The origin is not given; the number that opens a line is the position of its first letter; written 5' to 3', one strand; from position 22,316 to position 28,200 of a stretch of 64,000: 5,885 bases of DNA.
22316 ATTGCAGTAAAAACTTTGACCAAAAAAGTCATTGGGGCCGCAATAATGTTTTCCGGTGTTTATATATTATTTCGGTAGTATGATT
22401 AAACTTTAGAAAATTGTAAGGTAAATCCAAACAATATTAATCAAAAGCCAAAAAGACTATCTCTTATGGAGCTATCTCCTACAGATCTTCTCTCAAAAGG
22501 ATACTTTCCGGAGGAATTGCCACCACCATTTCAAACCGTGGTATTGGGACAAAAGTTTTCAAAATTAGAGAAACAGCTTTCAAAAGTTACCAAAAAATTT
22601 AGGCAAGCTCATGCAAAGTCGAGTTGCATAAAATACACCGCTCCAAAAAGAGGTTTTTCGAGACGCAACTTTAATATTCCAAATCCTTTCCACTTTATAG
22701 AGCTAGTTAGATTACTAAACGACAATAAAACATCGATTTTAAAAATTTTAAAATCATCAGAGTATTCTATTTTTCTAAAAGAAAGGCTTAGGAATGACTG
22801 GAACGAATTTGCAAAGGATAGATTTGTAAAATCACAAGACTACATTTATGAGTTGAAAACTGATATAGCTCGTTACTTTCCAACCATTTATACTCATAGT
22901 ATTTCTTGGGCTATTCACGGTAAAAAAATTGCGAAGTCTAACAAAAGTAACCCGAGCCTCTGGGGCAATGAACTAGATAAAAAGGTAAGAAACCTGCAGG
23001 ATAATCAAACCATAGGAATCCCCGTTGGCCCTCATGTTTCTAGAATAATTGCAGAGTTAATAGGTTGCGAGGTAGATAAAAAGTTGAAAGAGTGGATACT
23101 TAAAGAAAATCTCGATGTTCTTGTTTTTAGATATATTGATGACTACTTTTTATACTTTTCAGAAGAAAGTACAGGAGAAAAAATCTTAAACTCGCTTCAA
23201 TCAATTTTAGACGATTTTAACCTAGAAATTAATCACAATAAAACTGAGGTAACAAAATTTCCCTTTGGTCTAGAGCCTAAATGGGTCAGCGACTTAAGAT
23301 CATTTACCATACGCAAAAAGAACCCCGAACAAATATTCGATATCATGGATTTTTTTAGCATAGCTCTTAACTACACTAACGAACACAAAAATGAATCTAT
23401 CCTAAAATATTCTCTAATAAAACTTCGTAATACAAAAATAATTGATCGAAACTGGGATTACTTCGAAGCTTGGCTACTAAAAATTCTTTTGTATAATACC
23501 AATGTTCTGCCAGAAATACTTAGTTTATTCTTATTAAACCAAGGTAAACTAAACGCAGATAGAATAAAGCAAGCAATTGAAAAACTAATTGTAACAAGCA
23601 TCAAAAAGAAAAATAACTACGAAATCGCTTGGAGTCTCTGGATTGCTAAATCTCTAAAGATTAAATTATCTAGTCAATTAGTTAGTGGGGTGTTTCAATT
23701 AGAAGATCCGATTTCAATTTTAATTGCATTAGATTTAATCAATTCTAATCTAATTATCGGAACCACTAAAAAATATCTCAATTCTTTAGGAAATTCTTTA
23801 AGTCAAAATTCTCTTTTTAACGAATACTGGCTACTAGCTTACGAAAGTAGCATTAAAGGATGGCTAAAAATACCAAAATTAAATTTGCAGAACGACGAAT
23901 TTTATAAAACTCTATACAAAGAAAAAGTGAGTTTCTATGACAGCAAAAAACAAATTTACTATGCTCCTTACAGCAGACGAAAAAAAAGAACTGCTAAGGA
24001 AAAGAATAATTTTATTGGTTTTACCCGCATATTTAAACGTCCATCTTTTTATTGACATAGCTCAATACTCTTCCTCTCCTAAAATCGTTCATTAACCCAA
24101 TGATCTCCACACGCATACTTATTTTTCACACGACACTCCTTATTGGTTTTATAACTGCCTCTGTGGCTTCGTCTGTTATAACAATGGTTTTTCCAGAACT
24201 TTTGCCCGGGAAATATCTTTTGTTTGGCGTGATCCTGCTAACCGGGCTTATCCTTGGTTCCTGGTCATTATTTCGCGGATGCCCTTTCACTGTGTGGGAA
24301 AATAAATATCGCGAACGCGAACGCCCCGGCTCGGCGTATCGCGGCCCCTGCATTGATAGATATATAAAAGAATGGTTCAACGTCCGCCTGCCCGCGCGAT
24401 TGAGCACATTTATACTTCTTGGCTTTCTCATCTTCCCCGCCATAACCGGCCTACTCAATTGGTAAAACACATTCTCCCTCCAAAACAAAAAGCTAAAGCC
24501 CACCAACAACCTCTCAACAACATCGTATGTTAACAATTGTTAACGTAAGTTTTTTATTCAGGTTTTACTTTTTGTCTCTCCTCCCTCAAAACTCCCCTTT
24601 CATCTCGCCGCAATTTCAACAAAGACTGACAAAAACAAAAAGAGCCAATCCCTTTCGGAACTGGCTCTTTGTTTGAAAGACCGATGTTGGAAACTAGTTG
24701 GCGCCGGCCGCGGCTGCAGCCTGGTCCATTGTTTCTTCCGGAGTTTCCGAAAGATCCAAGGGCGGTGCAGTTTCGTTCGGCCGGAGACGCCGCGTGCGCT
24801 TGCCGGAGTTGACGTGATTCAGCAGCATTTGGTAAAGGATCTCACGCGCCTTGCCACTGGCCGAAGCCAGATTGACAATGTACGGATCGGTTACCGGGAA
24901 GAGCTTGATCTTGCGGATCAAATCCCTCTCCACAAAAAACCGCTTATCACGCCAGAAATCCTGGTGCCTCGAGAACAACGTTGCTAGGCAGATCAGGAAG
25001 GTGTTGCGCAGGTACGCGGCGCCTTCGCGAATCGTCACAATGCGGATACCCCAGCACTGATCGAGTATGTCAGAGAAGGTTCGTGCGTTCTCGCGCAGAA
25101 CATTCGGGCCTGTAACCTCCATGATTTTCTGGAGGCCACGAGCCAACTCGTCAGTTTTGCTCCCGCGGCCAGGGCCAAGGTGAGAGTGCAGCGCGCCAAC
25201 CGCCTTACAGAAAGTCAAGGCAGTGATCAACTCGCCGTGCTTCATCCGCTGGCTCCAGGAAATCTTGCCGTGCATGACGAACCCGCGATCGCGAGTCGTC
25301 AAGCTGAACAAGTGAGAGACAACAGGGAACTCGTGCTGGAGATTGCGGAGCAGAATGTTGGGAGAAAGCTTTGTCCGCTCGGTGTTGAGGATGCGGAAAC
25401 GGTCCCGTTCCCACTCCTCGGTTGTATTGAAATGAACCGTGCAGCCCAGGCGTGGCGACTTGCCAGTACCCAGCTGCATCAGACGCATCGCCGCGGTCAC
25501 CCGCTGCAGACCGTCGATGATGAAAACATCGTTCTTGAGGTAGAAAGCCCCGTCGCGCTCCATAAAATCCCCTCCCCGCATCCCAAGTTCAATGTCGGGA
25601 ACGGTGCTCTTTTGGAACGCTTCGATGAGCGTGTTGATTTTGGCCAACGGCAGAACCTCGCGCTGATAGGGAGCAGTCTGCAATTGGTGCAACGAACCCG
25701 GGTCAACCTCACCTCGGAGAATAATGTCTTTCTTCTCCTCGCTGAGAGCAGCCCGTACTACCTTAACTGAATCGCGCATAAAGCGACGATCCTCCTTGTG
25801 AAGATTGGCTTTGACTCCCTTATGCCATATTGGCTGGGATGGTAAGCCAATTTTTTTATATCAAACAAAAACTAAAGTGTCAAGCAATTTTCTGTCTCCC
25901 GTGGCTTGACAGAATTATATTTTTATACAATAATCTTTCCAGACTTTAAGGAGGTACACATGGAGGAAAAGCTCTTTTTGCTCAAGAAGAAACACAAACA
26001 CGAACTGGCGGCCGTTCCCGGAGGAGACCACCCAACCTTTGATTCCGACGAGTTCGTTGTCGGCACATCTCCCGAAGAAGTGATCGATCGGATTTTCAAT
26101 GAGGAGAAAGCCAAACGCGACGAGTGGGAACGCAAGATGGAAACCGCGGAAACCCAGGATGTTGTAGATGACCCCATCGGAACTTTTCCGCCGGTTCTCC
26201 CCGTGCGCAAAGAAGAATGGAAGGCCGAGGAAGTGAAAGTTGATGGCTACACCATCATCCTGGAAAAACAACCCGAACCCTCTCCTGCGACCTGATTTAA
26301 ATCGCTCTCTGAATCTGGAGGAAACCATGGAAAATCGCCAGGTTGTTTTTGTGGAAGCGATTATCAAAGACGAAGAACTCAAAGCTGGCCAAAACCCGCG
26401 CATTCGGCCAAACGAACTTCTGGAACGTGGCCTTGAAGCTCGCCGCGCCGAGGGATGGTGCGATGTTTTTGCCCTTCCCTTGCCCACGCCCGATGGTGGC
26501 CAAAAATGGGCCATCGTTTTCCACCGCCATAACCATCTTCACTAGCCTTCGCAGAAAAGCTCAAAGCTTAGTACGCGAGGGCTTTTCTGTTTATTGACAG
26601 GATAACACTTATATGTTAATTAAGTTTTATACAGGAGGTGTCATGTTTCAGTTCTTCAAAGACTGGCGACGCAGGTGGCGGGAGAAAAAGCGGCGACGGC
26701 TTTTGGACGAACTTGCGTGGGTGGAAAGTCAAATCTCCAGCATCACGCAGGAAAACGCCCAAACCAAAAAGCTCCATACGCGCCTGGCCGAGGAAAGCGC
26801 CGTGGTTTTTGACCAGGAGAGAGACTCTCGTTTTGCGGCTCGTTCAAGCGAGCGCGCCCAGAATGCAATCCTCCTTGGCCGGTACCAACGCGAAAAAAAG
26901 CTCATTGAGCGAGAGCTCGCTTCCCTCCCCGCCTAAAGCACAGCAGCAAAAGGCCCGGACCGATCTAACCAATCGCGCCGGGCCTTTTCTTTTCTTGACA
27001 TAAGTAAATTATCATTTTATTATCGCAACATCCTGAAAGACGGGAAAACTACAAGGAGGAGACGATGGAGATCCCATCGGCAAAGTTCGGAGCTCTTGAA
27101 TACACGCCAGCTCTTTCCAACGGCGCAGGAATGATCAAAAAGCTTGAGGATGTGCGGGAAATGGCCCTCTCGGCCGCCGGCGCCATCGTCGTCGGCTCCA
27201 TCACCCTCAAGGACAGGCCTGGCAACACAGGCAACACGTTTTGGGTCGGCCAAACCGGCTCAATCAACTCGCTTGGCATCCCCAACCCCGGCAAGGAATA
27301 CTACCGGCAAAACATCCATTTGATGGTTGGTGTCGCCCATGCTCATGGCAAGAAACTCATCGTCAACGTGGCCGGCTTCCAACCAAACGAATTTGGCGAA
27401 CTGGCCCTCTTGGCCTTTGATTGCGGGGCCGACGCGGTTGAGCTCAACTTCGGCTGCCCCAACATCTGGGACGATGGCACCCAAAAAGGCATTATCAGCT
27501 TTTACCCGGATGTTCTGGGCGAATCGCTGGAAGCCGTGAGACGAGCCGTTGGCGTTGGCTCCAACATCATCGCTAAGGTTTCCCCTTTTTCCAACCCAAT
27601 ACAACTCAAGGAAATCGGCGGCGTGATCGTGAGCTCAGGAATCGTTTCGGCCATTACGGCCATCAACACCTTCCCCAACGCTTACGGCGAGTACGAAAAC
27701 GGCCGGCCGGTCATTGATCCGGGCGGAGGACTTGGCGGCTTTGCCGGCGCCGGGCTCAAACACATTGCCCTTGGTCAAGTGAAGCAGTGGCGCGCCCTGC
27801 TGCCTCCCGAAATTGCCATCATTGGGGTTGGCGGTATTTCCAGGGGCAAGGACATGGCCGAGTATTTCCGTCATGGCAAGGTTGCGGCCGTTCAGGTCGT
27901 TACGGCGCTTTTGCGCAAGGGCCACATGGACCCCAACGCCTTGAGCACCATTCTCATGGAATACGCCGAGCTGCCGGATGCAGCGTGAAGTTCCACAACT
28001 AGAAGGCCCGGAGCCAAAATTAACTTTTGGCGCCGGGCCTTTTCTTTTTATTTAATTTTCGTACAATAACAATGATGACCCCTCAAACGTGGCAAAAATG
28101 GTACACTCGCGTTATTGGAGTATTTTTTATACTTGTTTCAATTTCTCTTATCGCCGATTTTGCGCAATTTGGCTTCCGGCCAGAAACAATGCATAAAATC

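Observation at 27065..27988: Orphan dihydroorotate-dehydrogenase-family flavoenzyme on the foreign island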

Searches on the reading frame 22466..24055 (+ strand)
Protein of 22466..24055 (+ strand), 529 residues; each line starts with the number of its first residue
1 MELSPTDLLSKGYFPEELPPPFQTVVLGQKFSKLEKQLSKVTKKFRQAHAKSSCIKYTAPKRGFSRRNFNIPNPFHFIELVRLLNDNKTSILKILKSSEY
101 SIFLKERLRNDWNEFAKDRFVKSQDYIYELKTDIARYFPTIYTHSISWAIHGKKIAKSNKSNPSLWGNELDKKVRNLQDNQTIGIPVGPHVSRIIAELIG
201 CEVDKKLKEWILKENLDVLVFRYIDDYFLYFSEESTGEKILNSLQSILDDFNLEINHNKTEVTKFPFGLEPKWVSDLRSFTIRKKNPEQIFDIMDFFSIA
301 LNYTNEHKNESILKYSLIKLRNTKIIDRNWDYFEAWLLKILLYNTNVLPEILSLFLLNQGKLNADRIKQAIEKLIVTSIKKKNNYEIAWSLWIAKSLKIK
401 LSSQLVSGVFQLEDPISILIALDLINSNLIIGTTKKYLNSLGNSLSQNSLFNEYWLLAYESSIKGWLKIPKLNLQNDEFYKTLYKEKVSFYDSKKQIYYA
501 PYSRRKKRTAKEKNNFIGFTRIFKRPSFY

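Call 3: search_protein_families(library=pfam, proteins=[window:22466-24055:+], max_evalue=0.01)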
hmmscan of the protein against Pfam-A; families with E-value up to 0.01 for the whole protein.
window:22466-24055:+ (529 aa): 1 family
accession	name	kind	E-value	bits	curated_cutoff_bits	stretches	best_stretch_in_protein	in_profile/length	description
PF00078.32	RVT_1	-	1.3e-10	41.8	29.6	1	98-263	37-192/205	Reverse transcriptase (RNA-dependent DNA polymerase)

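Call 4: search_protein_families(library=ncbifam, proteins=[window:22466-24055:+], max_evalue=0.01)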
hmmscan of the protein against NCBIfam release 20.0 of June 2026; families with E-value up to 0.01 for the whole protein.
window:22466-24055:+ (529 aa): 6 families
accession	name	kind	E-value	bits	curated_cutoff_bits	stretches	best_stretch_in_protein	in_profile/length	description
NF041749.1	Drt4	equivalog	1.2e-73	248.8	450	1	16-490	21-489/489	antiviral reverse transcriptase Drt4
NF041748.1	Drt3b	equivalog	1.5e-39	136.2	350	1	126-267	173-319/647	antiviral reverse transcriptase Drt3b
TIGR04416.1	group_II_RT_mat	equivalog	3.2e-11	43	300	1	121-266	119-255/353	group II intron reverse transcriptase/maturase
NF041747.1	Drt3a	equivalog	1.7e-09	37.5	200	1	129-296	113-257/412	antiviral reverse transcriptase Drt3a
NF038233.2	retron_St85_RT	exception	1.9e-09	37.2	235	1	127-261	89-215/289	retron St85 family RNA-directed DNA polymerase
NF041750.1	Drt5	equivalog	4.3e-08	32.6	550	1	109-266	109-254/484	antiviral reverse transcriptase Drt5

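Call 45: search_protein_families(library=padloc, proteins=[window:22466-24055:+], max_evalue=0.01)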
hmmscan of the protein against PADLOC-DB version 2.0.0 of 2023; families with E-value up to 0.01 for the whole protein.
window:22466-24055:+ (529 aa): 47 families (the best 25 are shown)
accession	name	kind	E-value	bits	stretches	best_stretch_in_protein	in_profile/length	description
PDLC03748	Drt6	-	2.1e-158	526.4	1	6-510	5-496/511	DRT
PDLC02177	Drt4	-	7.4e-154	511.4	1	6-507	4-516/541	-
PDLC02179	Drt4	-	2.7e-141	470.2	1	7-498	6-499/542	-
PDLC03752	Drt4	-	3.1e-84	281.9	1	7-494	12-466/467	DRT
PDLC03769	RT_UG30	-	3.5e-81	271.2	1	6-492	7-492/493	DRT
PDLC02178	Drt4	-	4.1e-76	255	1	7-495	20-504/506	-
PDLC02180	Drt4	-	1e-69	233.8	1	12-502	17-507/532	-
PDLC03751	RT_UG14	-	4.9e-58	195.1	2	117-402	149-439/493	DRT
PDLC03743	AbiK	-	5e-57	192.3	1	32-513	50-527/546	DRT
PDLC02348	AbiK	-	8.9e-54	181.6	1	31-495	49-513/544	AbiK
PDLC03770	RT_UG31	-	1.3e-48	164.4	1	8-493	3-454/456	DRT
PDLC03784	Drt3b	-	3.3e-47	159.7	2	124-459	168-503/604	DRT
PDLC03744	AbiP2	-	9.8e-41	138.1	1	10-395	22-417/489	DRT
PDLC02176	Drt3b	-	1.7e-38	130.7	1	125-267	180-325/651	-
PDLC03783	Drt8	-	3.7e-25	87.2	1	99-305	111-291/493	DRT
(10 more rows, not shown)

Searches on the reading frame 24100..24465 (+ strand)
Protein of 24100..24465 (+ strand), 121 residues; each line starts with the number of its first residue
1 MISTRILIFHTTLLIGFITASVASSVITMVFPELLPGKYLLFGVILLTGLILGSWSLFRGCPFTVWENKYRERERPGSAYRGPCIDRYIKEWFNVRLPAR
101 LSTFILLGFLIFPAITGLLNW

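Call 3: search_protein_families(library=pfam, proteins=[window:24100-24465:+], max_evalue=0.01)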
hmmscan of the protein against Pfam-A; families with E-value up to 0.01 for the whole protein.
window:24100-24465:+ (121 aa): 1 family
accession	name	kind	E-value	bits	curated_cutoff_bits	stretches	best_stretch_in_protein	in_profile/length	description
PF10861.13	DUF2784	-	0.00016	22.1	29.7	1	45-103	36-90/109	Protein of Unknown function (DUF2784)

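Call 45: search_protein_families(library=padloc, proteins=[window:24100-24465:+], max_evalue=0.01)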
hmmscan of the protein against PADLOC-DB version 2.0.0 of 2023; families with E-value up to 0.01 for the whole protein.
window:24100-24465:+ (121 aa): 0 families

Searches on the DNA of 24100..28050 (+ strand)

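Call 83: search_dna_similar(query=window:24100-28050:+, collection=plasmids, mode=distant, max_rows=5)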
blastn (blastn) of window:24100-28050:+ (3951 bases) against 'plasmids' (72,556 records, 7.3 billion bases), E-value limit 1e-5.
No match.

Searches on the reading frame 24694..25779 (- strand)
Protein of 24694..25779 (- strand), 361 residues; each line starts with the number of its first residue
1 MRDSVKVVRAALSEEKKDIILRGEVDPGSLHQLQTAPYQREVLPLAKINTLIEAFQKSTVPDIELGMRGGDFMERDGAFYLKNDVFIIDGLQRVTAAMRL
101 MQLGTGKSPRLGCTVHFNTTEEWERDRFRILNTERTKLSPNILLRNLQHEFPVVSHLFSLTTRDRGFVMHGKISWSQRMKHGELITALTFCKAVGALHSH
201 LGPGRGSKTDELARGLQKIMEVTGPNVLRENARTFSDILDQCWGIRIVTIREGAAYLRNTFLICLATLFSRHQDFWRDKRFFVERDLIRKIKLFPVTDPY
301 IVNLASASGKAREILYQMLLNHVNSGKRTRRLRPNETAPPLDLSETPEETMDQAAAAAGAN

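Call 3: search_protein_families(library=pfam, proteins=[window:24694-25779:-], max_evalue=0.01)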
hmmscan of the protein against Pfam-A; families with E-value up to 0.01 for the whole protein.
window:24694-25779:- (361 aa): 0 families

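Call 4: search_protein_families(library=ncbifam, proteins=[window:24694-25779:-], max_evalue=0.01)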
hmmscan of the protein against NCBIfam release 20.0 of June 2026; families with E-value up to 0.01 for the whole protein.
window:24694-25779:- (361 aa): 1 family
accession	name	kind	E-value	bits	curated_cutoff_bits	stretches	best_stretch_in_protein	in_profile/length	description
TIGR03187.1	DGQHR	domain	0.0026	17.6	58.85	1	83-204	97-220/276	DGQHR domain-containing protein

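Call 36: find_homologous_proteins(query=window:24694-25779:-, max_evalue=0.001)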
Query window:24694-25779:- (361 aa): 330 proteins with E <= 0.001 among 6700 candidates; the best 120 are listed.
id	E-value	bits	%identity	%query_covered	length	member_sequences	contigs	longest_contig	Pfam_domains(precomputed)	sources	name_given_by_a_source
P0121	1.8e-240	815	100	100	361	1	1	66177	-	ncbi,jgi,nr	ncbi:hypothetical protein C4553_01775 [Candidatus Parcubacteria bacterium]|nr:MAG: hypothetical prot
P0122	4.4e-160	551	67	99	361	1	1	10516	-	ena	-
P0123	8.3e-156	537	67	98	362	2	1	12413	-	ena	-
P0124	4.8e-140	485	60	96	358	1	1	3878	-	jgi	jgi:hypothetical protein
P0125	8.5e-137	474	60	94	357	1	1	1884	-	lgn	-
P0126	5.4e-132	458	58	98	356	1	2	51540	-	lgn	-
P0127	1.2e-129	451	57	96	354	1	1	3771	-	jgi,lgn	-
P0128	1.6e-129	450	58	92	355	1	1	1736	-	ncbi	-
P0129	1.2e-127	444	57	96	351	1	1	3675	-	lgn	-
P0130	1.9e-126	440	58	93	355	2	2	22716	-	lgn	-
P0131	2.4e-126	440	58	94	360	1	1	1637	-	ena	-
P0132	9.7e-126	438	56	94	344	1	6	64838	-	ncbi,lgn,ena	-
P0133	2.2e-125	437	59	92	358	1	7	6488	-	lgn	-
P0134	3.8e-125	436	58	93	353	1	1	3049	-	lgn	-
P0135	8.7e-125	435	58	93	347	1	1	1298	-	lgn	-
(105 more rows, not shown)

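Call 37: find_encoding_contigs(protein=P0123, flank=6000, max_places=1)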
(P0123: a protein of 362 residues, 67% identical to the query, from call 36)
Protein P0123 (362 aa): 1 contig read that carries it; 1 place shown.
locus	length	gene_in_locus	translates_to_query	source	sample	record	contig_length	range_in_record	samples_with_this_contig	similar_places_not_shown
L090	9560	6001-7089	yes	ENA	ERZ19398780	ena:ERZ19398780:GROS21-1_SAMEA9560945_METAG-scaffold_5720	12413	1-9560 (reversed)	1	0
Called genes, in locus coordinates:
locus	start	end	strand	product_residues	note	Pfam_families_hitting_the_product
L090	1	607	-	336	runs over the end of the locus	PF01745:IPT (faint), PF01715:IPPT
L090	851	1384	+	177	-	-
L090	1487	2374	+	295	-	PF13177:DNA_pol3_delta2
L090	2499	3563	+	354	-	PF14870:PSII_BNR (faint), PF15902:Sortilin-Vps10 (weak)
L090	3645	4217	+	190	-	PF01765:RRF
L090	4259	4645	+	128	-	PF05635:23S_rRNA_IVP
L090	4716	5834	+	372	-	PF02163:Peptidase_M50, PF00595:PDZ (weak), PF13180:PDZ_2, PF17820:PDZ_6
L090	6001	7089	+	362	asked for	-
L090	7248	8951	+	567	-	PF00587:tRNA-synt_2b, PF04073:tRNA_edit, PF03129:HGTP_anticodon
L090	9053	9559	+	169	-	?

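Call 38: find_encoding_contigs(protein=P0122, flank=6000, max_places=1)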
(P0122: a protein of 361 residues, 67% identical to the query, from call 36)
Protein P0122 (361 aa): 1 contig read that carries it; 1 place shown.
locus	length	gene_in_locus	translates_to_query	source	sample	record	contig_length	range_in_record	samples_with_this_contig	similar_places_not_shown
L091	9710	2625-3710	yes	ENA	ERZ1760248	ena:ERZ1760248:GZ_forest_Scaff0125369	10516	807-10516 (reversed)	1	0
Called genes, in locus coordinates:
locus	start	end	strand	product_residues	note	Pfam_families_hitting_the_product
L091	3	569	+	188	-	?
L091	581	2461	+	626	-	-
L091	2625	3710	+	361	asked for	-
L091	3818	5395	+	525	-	PF05496:RuvB_N (faint), PF13177:DNA_pol3_delta2, PF00004:AAA, PF13401:AAA_22 (weak), PF22608:DNAX_ATPase_lid, PF12169:DNA_pol3_gamma3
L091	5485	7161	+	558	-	-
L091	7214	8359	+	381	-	PF00089:Trypsin, PF10459:Peptidase_S46 (faint), PF13365:Trypsin_2, PF13180:PDZ_2, PF00595:PDZ (weak), PF17820:PDZ_6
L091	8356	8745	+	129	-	PF03652:RuvX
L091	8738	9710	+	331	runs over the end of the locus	PF01087:GalP_UDP_transf, PF16268:DUF4921 (weak), PF02744:GalP_UDP_tr_C, PF11969:DcpS_C (weak)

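Call 45: search_protein_families(library=padloc, proteins=[window:24694-25779:-], max_evalue=0.01)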
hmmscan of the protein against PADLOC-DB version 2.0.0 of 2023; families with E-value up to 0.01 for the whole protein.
window:24694-25779:- (361 aa): 0 families
